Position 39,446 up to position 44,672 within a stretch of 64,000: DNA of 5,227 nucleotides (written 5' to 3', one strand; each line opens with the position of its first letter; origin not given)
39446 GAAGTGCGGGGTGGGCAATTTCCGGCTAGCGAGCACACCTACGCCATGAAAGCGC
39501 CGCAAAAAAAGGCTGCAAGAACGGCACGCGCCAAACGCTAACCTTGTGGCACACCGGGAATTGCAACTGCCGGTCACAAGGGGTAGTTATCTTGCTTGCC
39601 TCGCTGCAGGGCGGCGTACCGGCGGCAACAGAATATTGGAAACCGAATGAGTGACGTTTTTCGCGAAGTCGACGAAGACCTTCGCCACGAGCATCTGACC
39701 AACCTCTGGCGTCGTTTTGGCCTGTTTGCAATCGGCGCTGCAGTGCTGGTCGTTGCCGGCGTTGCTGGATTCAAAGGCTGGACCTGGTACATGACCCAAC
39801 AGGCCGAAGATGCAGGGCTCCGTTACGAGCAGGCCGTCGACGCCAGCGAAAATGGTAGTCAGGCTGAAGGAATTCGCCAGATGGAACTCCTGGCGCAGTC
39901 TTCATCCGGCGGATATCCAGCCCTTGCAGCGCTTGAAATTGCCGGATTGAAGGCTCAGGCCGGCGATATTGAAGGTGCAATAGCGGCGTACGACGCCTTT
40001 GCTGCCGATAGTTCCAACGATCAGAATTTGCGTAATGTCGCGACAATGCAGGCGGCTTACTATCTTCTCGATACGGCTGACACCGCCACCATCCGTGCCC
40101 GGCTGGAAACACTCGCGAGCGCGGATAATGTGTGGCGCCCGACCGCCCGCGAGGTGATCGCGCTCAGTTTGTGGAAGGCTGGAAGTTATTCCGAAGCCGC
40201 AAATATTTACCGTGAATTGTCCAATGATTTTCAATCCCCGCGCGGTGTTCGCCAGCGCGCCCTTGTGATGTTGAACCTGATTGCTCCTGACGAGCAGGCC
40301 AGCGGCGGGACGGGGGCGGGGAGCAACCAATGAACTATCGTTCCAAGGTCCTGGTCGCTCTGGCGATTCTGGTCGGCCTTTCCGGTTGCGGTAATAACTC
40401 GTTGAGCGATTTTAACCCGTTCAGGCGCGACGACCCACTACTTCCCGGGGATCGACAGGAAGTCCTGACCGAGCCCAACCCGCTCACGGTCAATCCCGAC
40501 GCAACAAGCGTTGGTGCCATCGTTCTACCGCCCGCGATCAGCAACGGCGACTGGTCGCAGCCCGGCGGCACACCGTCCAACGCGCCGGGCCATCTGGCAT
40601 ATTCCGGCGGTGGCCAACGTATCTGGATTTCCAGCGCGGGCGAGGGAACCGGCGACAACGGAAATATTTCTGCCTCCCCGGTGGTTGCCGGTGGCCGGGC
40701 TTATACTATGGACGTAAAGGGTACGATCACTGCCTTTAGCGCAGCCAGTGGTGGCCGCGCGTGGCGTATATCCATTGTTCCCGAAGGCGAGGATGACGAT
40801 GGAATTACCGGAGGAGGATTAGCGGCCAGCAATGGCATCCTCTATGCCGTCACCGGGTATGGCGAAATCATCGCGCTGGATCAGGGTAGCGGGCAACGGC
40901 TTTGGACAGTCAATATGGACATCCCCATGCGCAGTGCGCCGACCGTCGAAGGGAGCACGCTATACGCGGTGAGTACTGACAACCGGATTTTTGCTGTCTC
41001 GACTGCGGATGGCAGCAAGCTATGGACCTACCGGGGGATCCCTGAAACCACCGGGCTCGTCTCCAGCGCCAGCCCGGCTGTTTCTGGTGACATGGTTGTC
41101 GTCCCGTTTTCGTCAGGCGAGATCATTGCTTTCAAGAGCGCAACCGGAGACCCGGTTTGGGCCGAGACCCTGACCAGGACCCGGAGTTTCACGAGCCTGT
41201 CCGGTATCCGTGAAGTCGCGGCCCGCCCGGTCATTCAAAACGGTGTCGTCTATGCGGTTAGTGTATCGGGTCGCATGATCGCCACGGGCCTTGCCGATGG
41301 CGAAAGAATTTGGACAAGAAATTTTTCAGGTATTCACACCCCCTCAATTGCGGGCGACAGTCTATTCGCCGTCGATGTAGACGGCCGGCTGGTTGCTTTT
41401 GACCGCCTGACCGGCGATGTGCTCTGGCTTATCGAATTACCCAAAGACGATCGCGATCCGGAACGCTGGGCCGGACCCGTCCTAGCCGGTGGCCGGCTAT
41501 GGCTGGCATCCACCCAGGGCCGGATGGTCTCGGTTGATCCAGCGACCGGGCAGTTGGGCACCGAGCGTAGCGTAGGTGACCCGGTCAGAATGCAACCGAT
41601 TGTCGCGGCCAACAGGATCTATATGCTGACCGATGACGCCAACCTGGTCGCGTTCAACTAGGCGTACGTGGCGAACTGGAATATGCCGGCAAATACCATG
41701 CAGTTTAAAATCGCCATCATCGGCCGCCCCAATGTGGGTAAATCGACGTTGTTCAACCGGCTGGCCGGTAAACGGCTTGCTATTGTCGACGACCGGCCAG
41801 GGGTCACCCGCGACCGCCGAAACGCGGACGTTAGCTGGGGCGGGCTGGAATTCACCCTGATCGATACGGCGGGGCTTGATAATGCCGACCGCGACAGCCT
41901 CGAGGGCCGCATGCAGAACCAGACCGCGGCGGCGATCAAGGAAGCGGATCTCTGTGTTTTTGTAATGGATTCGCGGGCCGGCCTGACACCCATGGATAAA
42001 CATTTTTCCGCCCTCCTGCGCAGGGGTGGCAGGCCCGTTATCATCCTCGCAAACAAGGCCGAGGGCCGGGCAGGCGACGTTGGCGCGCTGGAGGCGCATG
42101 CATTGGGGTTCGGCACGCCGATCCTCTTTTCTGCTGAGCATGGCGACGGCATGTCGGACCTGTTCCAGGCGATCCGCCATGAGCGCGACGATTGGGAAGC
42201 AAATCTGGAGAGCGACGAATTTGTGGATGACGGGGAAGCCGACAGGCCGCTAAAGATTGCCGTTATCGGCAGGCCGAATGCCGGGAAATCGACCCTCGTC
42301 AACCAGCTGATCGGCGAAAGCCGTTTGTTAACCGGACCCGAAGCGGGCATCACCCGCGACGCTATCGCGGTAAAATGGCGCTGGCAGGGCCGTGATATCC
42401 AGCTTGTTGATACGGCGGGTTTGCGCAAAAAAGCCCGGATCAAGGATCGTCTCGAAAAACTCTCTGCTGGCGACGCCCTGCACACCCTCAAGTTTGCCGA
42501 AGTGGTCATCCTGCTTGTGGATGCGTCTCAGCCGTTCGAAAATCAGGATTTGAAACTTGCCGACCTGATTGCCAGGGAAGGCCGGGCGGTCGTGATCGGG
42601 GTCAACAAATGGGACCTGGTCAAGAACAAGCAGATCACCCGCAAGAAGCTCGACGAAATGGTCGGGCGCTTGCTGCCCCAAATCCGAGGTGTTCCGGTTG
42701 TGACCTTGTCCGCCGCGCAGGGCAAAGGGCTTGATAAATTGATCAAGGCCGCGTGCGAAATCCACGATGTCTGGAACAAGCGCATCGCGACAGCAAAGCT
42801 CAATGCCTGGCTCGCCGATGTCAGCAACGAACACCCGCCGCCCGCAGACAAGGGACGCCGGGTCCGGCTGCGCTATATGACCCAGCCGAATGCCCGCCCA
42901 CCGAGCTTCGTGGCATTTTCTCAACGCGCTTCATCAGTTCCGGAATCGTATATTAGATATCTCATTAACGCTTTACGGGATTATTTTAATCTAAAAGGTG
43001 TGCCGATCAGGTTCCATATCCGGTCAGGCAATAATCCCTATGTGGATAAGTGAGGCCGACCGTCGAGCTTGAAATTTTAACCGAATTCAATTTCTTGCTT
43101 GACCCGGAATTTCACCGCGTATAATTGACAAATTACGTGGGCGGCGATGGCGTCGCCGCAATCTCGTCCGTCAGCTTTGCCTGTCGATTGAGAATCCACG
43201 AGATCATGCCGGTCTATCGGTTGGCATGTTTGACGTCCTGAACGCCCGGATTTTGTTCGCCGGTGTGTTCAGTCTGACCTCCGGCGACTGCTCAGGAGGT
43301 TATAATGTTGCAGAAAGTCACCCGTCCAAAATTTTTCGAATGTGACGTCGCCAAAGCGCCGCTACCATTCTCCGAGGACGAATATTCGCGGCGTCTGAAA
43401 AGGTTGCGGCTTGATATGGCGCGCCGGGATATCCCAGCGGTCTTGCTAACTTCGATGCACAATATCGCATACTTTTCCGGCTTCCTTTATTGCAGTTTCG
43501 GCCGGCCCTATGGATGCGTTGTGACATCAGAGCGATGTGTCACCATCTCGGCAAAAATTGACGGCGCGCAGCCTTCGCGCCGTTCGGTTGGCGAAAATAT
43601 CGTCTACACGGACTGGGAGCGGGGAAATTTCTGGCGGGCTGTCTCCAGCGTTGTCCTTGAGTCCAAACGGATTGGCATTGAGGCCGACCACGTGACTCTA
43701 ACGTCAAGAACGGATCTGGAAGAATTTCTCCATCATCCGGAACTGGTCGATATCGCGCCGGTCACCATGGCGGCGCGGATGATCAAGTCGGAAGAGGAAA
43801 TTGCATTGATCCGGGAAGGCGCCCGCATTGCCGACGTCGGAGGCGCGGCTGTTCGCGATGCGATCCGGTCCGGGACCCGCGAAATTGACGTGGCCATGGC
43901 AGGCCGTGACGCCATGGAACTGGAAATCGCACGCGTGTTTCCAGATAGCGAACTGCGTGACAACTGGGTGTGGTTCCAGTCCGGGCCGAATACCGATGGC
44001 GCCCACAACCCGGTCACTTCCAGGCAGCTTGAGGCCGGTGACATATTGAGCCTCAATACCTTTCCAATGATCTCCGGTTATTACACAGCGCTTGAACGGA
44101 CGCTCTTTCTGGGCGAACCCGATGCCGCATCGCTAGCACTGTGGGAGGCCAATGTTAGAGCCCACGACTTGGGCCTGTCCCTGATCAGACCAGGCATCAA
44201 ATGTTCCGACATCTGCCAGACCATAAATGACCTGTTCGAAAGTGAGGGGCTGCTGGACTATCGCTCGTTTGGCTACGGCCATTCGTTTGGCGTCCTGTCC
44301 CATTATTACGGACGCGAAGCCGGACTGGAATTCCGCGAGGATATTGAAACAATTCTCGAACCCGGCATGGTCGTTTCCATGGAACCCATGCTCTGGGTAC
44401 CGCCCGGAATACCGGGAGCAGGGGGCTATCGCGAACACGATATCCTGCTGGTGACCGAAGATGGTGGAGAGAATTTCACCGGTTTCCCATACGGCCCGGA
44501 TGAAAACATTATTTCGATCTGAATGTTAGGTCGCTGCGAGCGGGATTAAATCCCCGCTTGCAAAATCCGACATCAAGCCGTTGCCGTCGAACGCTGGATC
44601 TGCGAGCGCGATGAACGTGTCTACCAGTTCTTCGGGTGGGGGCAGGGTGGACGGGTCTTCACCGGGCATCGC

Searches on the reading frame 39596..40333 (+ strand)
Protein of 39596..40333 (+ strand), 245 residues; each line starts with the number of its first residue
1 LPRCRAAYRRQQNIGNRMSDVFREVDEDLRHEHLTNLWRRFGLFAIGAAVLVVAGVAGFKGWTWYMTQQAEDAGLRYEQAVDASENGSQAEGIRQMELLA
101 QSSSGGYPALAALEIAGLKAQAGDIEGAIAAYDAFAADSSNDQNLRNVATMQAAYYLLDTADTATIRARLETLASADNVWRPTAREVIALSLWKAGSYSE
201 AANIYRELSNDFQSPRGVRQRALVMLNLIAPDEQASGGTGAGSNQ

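Call 24: search_protein_families(library=pfam, proteins=[window:39596-40333:+], max_evalue=0.00001)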
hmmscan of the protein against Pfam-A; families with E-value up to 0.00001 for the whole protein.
window:39596-40333:+ (245 aa): 1 family
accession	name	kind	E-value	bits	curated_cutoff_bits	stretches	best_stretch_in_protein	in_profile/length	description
PF09976.15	TPR_21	-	5.3e-17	62.6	25.5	1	37-210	3-174/193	Tetratricopeptide repeat-like domain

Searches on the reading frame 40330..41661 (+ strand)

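Call 24: search_protein_families(library=pfam, proteins=[window:40330-41661:+], max_evalue=0.00001)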
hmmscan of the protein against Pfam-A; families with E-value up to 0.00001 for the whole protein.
window:40330-41661:+ (443 aa): 3 families
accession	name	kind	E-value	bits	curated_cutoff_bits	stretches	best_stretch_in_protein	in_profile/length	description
PF13360.13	PQQ_2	-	1.8e-63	214.8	27.6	1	130-366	2-231/233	Outer membrane protein assembly factor BamB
PF01011.28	PQQ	-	1.1e-19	71.1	26.7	0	167-198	56-87/595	Glucose/ethanol/alcohol dehydrogenase, beta-propeller domain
PF13570.13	Beta-prop_ACSF4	-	6.5e-19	68.9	133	1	175-442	68-327/329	Beta-alanine-activating enzyme, beta-propeller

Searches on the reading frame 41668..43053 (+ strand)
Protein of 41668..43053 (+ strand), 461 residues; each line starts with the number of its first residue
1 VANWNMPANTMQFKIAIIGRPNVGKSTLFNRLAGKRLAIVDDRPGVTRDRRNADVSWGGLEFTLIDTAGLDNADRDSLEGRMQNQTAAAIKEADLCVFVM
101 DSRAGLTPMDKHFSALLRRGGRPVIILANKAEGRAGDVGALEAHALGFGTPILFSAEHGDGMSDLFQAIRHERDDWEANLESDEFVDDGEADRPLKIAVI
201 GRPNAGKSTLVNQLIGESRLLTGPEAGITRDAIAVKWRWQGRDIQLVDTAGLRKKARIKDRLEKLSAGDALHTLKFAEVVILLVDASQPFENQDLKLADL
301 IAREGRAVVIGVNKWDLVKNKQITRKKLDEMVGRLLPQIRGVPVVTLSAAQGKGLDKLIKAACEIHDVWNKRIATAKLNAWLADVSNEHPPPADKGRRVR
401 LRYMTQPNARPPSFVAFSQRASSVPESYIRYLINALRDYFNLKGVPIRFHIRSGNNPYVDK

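Call 24: search_protein_families(library=pfam, proteins=[window:41668-43053:+], max_evalue=0.00001)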
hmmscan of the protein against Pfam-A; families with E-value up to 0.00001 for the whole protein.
window:41668-43053:+ (461 aa): 11 families
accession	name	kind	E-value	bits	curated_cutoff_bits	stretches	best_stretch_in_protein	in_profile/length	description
PF01926.29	MMR_HSR1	-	2.2e-56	189.3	21.9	2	14-130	1-113/113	50S ribosome-binding GTPase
PF02421.24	FeoB_N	-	5.3e-30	104.4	27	2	196-361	2-155/156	Ferrous iron transport protein B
PF14714.11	KH_dom-like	-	5.9e-29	100.6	27.3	1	372-452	1-81/81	KH-domain-like of EngA bacterial GTPase enzymes, C-terminal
PF00009.33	GTP_EFTU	-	1.1e-22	81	26.5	1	195-364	4-184/188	Elongation factor Tu GTP binding domain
PF00350.29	Dynamin_N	-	1.7e-17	64.4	27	0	197-236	1-39/168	Dynamin family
PF04548.22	AIG1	-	4.6e-12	46.1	27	1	196-299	2-105/212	AIG1 family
PF03193.22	RsgA_GTPase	-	1.5e-09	38.4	30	0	301-360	49-102/174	RsgA GTPase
PF00071.28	Ras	-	1.5e-09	38.1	21.6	0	196-361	1-155/162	Ras family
PF00025.27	Arf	-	7e-09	35.8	22.3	0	192-360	12-168/174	ADP-ribosylation factor family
PF08477.19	Roc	-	2.8e-07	31.2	27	0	14-130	1-117/119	Ras of Complex, Roc, domain of DAPkinase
PF03308.22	MeaB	-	5.1e-07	29.4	23.1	0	309-370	175-239/273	Methylmalonyl Co-A mutase-associated GTPase MeaB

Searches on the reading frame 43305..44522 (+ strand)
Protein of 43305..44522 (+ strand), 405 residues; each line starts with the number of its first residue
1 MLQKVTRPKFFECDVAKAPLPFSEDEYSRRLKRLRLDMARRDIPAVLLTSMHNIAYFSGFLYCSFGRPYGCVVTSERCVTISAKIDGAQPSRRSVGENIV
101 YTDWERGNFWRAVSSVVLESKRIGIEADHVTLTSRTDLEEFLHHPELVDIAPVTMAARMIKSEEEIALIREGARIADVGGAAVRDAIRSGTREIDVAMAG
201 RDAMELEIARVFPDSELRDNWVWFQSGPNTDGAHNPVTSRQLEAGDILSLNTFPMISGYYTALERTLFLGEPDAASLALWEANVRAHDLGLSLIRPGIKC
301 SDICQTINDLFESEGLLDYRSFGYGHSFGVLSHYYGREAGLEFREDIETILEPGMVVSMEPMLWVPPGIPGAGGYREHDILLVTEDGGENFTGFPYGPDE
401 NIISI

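Call 24: search_protein_families(library=pfam, proteins=[window:43305-44522:+], max_evalue=0.00001)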
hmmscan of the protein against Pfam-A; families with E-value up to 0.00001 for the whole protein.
window:43305-44522:+ (405 aa): 2 families
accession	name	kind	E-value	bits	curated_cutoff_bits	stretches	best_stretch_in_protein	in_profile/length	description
PF00557.29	Peptidase_M24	-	1.1e-33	117.2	23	1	168-385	2-208/208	Metallopeptidase family M24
PF01321.24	Creatinase_N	-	3.3e-16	60.4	22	1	30-160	1-128/128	Creatinase/Prolidase N-terminal domain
